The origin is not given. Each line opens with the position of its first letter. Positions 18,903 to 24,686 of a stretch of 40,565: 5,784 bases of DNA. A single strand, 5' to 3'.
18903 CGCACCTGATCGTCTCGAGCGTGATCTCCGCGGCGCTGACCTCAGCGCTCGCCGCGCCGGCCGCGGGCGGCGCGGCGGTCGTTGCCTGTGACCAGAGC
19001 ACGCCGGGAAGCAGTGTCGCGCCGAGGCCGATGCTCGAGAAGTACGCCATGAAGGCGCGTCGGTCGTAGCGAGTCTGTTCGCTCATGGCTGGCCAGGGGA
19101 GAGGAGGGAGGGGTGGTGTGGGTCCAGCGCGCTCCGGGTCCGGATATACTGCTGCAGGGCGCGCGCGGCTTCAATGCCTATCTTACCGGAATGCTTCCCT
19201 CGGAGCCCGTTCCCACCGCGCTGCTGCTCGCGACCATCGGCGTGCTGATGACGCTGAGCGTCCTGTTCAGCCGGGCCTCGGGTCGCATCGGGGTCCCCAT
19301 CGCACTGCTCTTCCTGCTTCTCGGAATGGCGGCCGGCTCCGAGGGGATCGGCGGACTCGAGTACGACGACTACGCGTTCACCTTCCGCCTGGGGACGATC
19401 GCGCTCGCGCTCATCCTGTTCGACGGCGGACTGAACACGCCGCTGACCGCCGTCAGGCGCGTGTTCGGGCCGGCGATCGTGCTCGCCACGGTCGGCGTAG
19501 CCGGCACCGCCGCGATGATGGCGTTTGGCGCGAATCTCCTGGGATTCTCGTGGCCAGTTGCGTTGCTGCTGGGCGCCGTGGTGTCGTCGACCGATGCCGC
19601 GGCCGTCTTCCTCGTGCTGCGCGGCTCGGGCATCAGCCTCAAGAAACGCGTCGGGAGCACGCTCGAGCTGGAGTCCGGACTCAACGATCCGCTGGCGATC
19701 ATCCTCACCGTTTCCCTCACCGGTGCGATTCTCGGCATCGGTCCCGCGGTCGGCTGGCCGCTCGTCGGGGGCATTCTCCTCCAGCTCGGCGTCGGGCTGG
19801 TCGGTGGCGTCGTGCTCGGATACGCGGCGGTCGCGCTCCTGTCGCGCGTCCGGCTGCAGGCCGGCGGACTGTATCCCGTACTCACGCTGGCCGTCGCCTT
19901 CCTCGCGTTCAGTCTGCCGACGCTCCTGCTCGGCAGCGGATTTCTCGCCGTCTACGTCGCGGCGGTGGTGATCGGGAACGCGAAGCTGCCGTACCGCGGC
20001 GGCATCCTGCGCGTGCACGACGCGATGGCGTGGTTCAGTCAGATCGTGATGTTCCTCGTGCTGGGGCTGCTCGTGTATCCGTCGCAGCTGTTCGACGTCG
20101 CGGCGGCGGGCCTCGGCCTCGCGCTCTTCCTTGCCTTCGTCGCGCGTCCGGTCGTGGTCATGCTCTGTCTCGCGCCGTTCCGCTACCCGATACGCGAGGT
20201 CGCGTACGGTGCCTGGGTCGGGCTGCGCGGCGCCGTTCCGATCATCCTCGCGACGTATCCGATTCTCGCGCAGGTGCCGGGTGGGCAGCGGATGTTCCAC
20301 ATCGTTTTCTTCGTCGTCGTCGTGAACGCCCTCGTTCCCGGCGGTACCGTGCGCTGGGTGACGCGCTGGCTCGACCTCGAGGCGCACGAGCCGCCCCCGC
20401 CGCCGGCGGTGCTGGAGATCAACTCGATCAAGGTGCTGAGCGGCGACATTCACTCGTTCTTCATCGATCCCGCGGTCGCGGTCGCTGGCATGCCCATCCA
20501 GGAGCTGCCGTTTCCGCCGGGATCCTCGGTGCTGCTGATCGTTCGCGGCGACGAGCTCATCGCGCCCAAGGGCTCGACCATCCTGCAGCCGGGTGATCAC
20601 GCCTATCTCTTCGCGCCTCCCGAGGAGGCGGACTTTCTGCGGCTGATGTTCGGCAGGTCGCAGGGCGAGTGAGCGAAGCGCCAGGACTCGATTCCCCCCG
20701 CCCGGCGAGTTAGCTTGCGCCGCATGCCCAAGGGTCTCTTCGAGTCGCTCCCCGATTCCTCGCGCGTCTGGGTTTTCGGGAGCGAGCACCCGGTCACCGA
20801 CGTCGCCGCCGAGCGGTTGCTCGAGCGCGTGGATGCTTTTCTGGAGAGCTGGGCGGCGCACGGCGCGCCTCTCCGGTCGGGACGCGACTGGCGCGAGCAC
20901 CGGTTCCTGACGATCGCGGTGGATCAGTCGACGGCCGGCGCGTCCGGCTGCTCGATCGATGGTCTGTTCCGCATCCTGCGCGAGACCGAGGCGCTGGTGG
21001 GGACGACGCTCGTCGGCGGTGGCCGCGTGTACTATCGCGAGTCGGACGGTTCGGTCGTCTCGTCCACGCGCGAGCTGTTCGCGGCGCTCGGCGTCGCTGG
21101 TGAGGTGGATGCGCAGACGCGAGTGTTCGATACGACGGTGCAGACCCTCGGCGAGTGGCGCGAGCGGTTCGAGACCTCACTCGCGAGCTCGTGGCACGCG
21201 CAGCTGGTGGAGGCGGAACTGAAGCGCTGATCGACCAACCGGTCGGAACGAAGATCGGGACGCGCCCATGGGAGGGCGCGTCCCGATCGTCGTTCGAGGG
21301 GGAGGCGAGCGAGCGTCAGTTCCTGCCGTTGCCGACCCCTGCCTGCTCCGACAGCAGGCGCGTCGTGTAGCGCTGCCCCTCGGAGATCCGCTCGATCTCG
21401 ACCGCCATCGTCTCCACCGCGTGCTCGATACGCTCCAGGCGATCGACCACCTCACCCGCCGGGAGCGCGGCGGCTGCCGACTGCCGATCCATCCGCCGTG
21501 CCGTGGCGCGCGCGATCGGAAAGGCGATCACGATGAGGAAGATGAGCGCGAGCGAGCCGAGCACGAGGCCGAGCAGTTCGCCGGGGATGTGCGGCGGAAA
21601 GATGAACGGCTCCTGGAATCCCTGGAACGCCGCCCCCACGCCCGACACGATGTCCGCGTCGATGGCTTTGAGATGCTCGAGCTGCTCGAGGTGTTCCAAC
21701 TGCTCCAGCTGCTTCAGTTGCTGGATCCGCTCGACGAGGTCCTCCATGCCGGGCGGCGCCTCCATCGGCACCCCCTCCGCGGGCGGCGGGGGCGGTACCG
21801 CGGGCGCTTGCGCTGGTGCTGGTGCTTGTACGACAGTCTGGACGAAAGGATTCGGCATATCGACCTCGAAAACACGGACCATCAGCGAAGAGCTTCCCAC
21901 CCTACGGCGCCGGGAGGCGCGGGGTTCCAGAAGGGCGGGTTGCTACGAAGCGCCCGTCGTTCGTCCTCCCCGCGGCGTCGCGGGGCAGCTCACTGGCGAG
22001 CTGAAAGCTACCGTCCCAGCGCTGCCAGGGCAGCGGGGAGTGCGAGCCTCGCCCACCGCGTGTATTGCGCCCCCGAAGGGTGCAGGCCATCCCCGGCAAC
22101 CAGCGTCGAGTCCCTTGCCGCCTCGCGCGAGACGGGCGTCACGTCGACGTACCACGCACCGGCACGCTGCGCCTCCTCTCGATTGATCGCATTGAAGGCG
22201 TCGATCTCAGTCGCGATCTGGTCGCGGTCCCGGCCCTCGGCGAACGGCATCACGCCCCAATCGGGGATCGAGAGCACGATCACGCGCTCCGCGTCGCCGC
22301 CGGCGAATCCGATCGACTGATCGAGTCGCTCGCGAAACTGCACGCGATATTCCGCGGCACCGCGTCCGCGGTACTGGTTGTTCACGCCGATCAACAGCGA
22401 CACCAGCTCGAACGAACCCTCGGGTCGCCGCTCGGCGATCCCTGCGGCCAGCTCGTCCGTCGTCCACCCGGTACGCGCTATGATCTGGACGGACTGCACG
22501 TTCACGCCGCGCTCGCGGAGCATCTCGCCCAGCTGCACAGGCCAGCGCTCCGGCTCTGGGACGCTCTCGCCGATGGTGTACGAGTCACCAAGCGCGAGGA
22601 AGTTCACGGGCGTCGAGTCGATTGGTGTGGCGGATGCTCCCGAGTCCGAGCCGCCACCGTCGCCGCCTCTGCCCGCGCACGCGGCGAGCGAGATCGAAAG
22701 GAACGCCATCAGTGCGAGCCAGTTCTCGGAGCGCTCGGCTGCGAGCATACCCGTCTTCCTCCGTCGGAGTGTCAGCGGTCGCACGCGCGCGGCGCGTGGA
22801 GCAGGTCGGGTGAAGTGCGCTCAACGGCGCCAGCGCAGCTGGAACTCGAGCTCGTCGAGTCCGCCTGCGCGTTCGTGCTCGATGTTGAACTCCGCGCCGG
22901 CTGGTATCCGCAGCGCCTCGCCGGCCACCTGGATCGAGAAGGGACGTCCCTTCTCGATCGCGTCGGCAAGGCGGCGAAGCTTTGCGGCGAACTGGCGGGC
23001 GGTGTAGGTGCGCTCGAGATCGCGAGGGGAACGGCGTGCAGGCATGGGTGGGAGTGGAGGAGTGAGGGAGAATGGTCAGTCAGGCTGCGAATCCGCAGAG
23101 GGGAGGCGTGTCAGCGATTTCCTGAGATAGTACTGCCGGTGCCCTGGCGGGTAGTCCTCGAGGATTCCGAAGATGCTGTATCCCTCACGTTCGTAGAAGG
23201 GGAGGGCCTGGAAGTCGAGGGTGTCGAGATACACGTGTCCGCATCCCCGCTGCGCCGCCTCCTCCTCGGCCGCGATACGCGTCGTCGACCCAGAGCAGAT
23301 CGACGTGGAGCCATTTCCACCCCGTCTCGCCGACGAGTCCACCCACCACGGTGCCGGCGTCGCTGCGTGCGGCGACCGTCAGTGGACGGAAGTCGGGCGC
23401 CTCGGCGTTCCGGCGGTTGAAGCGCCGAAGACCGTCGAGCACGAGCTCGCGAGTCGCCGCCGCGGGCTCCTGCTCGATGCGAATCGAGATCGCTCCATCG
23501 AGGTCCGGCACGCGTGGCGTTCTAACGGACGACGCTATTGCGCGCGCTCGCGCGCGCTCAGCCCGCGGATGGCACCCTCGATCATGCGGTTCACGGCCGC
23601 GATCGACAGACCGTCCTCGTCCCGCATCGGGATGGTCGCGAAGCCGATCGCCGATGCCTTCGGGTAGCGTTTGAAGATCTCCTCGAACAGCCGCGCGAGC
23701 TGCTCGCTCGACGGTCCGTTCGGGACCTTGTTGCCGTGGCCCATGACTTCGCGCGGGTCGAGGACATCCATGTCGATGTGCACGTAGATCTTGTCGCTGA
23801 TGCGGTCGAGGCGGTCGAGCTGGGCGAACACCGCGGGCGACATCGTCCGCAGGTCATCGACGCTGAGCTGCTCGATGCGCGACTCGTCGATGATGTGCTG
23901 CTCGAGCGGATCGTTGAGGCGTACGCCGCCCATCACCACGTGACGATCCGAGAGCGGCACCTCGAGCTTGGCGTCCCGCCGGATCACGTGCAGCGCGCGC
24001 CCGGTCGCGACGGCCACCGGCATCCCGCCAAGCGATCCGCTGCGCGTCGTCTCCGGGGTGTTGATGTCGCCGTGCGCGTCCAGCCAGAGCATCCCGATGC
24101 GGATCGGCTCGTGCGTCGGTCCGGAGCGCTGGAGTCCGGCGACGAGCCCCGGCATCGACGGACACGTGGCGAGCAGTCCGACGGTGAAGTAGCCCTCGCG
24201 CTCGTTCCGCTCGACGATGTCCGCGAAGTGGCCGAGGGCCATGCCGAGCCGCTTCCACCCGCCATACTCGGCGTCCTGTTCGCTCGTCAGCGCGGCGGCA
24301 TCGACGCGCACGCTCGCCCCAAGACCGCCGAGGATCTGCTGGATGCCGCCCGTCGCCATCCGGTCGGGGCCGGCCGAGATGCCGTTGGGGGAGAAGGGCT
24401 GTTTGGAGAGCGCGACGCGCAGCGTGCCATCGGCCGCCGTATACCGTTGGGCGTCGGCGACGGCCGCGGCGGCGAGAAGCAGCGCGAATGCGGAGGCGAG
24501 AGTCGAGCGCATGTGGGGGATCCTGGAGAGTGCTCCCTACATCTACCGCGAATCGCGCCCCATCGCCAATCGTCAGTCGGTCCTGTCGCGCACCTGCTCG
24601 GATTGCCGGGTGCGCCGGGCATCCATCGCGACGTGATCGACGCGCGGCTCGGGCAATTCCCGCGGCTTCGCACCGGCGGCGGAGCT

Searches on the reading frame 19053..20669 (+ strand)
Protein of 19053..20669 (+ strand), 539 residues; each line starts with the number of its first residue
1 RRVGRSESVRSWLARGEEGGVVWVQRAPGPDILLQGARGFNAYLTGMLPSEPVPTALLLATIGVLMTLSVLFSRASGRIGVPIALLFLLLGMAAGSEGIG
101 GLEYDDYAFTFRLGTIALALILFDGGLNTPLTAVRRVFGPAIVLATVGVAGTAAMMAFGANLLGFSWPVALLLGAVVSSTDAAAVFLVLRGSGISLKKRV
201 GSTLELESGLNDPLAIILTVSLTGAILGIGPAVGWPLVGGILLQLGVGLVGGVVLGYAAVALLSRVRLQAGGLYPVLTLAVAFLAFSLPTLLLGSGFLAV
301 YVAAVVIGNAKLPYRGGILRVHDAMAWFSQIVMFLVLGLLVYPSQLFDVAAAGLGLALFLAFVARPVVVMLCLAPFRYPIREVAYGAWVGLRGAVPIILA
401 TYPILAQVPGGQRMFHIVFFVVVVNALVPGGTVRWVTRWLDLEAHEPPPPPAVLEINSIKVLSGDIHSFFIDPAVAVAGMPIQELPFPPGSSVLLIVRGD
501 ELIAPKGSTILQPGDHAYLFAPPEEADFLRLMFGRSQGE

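Call 19: search_protein_families(library=pfam, proteins=[window:19053-20669:+], max_evalue=0.00001)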
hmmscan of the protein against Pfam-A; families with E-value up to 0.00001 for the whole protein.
window:19053-20669:+ (539 aa): 2 families
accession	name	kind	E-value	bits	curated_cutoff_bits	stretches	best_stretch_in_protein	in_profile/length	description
PF00999.27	Na_H_Exchanger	-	2.2e-45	155.6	26.2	1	69-439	3-375/375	Sodium/hydrogen exchanger, transmembrane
PF02080.26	TrkA_C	-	2e-10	40.9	27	1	471-530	6-67/71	TrkA-C domain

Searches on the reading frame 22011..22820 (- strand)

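Call 20: search_protein_families(library=pfam, proteins=[window:22011-22820:-], max_evalue=0.00001)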
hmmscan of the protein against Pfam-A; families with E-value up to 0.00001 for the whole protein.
window:22011-22820:- (270 aa): 1 family
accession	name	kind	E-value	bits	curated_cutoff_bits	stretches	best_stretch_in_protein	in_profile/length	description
PF13472.12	Lipase_GDSL_2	-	5.1e-21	76.4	32.9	1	76-253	1-176/178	GDSL-like Lipase/Acylhydrolase family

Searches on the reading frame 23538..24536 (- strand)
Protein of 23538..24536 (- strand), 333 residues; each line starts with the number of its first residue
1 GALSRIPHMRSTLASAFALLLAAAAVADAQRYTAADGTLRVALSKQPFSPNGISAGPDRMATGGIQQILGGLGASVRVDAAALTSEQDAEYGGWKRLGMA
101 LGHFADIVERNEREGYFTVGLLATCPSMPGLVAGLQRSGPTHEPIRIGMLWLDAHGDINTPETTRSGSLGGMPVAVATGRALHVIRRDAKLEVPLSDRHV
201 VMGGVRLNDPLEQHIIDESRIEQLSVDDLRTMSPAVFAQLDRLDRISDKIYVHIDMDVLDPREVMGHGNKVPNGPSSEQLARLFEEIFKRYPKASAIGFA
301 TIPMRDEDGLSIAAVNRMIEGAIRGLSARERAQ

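Call 20: search_protein_families(library=pfam, proteins=[window:23538-24536:-], max_evalue=0.00001)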
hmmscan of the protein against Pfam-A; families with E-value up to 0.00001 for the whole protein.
window:23538-24536:- (333 aa): 1 family
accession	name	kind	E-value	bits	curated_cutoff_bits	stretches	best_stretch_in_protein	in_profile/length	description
PF00491.26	Arginase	-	7.7e-21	75.2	22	1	144-287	109-242/280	Arginase family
